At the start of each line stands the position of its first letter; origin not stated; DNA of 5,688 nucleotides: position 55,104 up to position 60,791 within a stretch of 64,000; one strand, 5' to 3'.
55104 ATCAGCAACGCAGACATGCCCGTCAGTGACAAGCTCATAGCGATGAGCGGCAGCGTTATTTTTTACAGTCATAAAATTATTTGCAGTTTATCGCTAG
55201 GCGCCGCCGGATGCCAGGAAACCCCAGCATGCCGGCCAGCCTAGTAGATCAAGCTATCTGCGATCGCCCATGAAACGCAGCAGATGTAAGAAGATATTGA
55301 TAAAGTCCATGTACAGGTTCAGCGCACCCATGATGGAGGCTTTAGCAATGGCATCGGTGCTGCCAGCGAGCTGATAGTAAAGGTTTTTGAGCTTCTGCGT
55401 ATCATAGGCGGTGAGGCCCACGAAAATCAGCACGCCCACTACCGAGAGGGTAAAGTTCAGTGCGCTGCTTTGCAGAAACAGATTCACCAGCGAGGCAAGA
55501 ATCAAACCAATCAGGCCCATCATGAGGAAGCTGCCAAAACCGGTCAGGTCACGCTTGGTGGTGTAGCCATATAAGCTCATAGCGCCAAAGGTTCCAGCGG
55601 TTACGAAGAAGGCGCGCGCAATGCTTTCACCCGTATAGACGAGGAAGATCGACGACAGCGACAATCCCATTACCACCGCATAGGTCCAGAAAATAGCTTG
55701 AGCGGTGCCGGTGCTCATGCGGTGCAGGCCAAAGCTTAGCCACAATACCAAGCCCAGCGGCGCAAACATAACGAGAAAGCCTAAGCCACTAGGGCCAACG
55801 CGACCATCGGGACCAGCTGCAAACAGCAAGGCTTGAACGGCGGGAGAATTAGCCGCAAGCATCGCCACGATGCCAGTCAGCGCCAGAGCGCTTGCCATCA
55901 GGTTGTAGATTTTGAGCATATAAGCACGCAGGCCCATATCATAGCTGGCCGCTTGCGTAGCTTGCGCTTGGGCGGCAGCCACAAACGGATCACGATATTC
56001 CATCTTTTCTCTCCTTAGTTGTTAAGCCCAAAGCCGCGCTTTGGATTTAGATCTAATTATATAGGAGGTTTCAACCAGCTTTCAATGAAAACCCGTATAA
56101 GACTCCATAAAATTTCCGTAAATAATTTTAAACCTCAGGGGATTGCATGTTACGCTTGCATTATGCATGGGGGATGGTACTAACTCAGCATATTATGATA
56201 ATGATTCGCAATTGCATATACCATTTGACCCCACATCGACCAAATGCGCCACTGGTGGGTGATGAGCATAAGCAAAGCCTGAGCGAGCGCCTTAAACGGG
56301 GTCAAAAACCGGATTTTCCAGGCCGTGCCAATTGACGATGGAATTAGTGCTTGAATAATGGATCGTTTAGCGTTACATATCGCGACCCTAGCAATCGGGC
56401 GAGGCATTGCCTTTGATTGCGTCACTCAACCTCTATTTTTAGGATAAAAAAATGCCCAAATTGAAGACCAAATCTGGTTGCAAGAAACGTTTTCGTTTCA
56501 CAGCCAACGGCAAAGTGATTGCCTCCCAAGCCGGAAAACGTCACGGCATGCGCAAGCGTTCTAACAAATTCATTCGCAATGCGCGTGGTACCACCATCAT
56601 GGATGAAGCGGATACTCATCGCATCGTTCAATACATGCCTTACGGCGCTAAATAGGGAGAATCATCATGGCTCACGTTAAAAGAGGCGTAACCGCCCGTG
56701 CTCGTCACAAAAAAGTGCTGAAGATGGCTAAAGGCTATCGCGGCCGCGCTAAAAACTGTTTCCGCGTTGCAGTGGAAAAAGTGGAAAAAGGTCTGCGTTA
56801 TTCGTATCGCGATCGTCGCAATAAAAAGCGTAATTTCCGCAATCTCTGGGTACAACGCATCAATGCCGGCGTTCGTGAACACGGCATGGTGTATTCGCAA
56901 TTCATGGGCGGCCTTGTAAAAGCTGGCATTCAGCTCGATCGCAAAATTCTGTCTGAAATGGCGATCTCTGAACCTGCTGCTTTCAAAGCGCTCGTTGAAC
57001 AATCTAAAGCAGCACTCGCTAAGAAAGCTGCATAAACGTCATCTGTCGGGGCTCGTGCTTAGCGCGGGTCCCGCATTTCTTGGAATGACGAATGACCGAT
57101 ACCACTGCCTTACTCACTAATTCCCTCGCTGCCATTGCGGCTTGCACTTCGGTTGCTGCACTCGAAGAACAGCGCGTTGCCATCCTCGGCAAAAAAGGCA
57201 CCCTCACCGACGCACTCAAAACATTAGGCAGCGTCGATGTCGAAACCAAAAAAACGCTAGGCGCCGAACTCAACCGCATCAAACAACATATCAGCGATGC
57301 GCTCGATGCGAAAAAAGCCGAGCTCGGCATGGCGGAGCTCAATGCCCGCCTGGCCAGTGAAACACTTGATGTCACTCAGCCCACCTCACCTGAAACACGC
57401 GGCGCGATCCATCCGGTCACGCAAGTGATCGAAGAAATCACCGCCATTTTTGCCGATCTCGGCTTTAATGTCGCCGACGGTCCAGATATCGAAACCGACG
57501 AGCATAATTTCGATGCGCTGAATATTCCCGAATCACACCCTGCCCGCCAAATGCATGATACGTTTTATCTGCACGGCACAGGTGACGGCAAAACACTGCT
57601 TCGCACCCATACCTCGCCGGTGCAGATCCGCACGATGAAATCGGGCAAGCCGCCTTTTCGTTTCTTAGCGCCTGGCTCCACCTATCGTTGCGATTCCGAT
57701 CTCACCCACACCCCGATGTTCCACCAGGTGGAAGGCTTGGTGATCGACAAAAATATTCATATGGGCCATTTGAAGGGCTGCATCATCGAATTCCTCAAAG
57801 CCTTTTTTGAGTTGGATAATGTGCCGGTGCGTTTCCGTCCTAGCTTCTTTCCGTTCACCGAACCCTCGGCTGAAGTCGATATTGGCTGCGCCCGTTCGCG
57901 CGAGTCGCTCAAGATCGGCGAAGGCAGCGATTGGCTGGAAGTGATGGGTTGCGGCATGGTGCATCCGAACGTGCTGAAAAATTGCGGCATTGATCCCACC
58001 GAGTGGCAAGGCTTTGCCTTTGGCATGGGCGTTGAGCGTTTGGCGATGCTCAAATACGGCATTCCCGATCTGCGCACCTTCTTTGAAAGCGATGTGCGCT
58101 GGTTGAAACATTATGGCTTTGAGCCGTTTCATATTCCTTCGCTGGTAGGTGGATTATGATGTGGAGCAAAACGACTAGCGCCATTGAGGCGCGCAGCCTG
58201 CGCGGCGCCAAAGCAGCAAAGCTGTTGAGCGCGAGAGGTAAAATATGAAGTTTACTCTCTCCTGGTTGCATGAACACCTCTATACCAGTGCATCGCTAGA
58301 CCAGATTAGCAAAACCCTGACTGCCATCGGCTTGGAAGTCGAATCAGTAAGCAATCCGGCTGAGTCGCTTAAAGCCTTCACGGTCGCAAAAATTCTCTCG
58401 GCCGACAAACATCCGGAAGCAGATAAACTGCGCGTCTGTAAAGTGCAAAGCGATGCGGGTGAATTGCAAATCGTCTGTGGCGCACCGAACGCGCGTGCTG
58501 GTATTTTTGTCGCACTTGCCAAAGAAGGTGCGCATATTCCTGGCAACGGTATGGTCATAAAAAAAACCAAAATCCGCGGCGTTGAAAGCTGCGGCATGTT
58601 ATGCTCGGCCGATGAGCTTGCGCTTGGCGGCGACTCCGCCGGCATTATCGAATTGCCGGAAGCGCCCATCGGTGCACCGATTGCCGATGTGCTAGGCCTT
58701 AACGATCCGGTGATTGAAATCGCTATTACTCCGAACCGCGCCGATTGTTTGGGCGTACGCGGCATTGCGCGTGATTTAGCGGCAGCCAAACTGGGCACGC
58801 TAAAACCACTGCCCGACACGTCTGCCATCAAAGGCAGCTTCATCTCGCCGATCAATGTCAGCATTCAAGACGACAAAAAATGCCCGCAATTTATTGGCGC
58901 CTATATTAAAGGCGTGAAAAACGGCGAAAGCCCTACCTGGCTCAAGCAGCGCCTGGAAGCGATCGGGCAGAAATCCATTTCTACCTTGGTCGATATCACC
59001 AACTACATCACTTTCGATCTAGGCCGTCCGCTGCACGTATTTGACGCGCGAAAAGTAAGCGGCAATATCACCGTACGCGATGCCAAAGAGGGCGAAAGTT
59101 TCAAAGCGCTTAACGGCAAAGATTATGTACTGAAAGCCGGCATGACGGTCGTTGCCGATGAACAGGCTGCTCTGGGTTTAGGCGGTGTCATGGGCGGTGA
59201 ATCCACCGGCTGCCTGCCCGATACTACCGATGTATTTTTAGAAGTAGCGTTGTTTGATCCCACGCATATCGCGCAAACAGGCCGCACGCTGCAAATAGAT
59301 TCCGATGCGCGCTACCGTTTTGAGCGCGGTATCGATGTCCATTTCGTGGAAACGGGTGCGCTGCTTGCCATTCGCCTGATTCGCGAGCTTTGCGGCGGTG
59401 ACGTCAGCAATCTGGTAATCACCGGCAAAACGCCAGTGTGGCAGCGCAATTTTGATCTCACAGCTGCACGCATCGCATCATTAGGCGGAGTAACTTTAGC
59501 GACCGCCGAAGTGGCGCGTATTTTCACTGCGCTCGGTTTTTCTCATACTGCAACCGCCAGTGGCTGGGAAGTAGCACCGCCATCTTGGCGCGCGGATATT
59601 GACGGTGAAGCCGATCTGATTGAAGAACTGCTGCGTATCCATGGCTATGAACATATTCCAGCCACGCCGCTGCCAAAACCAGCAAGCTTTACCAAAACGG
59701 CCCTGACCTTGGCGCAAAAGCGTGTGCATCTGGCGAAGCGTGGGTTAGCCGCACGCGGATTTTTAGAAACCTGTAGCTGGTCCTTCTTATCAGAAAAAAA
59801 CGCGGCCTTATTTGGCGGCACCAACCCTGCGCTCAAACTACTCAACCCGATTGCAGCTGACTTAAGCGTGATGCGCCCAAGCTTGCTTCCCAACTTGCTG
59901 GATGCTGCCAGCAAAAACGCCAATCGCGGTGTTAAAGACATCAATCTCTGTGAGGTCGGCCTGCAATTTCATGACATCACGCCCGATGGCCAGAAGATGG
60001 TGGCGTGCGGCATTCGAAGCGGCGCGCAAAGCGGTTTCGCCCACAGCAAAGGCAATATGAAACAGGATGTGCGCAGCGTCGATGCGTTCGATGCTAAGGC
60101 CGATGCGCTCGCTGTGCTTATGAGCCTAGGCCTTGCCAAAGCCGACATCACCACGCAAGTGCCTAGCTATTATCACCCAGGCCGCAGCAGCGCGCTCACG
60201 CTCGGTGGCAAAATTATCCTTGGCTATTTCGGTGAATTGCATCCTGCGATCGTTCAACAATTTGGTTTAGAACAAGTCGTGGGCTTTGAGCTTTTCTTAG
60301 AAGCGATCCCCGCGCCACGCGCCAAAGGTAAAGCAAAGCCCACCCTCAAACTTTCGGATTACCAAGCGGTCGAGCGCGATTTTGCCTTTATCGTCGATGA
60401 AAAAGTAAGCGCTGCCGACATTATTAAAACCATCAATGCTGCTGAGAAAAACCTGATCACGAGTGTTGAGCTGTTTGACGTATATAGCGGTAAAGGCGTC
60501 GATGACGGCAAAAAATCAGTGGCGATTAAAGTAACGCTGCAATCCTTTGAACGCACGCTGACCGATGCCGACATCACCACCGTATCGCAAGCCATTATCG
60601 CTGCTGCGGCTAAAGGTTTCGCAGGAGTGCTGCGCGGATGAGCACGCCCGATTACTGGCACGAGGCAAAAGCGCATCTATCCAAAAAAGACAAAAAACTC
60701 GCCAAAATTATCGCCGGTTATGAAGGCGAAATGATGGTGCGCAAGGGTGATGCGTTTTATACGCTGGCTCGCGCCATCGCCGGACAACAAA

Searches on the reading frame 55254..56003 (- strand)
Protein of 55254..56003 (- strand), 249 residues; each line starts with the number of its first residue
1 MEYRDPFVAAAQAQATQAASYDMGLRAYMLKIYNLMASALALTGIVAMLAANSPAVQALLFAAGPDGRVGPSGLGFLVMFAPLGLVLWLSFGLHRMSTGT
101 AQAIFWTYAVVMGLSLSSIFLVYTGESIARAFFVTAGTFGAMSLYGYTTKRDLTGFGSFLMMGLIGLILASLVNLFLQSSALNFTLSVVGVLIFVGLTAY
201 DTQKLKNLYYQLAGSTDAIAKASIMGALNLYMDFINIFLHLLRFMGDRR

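Call 96: search_protein_families(library=pfam, proteins=[window:55254-56003:-], max_evalue=0.00001)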
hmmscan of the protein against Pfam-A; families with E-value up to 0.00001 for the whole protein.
window:55254-56003:- (249 aa): 1 family
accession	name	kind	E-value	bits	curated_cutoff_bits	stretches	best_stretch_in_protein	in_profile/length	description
PF01027.25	Bax1-I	-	4.5e-64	216.5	34.1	1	26-245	1-207/207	Inhibitor of apoptosis-promoting Bax1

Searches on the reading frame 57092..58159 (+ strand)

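Call 96: search_protein_families(library=pfam, proteins=[window:57092-58159:+], max_evalue=0.00001)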
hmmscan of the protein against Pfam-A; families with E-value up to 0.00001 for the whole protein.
window:57092-58159:+ (355 aa): 2 families
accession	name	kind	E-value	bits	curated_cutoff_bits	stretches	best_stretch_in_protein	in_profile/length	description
PF01409.25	tRNA-synt_2d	-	1.2e-101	339.7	19.8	1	92-340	2-245/246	tRNA synthetases class II core domain (F)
PF02912.23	Phe_tRNA-synt_N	-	1.5e-19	70.1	22.3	1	20-87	2-69/69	Aminoacyl tRNA synthetase class II, N-terminal domain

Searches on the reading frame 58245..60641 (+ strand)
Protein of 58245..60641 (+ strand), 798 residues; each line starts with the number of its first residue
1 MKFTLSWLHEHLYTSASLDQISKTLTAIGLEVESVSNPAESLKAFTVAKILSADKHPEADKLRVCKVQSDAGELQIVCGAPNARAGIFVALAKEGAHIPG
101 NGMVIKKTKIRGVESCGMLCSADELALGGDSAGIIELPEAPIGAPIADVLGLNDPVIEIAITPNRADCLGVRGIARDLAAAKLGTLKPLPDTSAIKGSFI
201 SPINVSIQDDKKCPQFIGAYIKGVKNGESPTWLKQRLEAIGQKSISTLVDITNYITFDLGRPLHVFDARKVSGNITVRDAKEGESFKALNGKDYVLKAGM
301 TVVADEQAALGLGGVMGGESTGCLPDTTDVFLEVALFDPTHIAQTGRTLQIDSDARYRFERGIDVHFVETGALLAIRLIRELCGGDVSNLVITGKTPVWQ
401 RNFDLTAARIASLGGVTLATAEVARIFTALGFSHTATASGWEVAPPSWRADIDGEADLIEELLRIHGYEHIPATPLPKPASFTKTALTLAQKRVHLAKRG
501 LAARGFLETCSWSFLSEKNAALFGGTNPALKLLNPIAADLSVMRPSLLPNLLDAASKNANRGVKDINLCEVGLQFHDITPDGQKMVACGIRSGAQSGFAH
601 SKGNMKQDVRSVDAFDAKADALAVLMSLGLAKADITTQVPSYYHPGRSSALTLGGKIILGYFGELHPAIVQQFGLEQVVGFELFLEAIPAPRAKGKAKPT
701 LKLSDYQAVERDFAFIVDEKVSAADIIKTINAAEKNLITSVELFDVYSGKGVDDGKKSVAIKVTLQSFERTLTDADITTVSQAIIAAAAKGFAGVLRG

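Call 96: search_protein_families(library=pfam, proteins=[window:58245-60641:+], max_evalue=0.00001)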
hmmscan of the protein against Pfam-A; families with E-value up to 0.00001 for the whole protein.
window:58245-60641:+ (798 aa): 5 families
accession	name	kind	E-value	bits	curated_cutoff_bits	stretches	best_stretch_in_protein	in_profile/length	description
PF03483.22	B3_4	-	7.9e-64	214.9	29.3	1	212-384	1-174/174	B3/4 domain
PF17759.6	tRNA_synthFbeta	-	3e-41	141.7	22.4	1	481-684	9-213/214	Phenylalanyl tRNA synthetase beta chain CLM domain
PF03147.19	FDX-ACB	-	1.6e-29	102.7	31.1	1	704-797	1-94/94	Ferredoxin-fold anticodon binding domain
PF03484.21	B5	-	3.6e-21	75.6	28.6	1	404-468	2-67/67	tRNA synthetase B5 domain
PF01588.26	tRNA_bind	-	1.2e-20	73.8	27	1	46-140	2-90/96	Putative tRNA binding domain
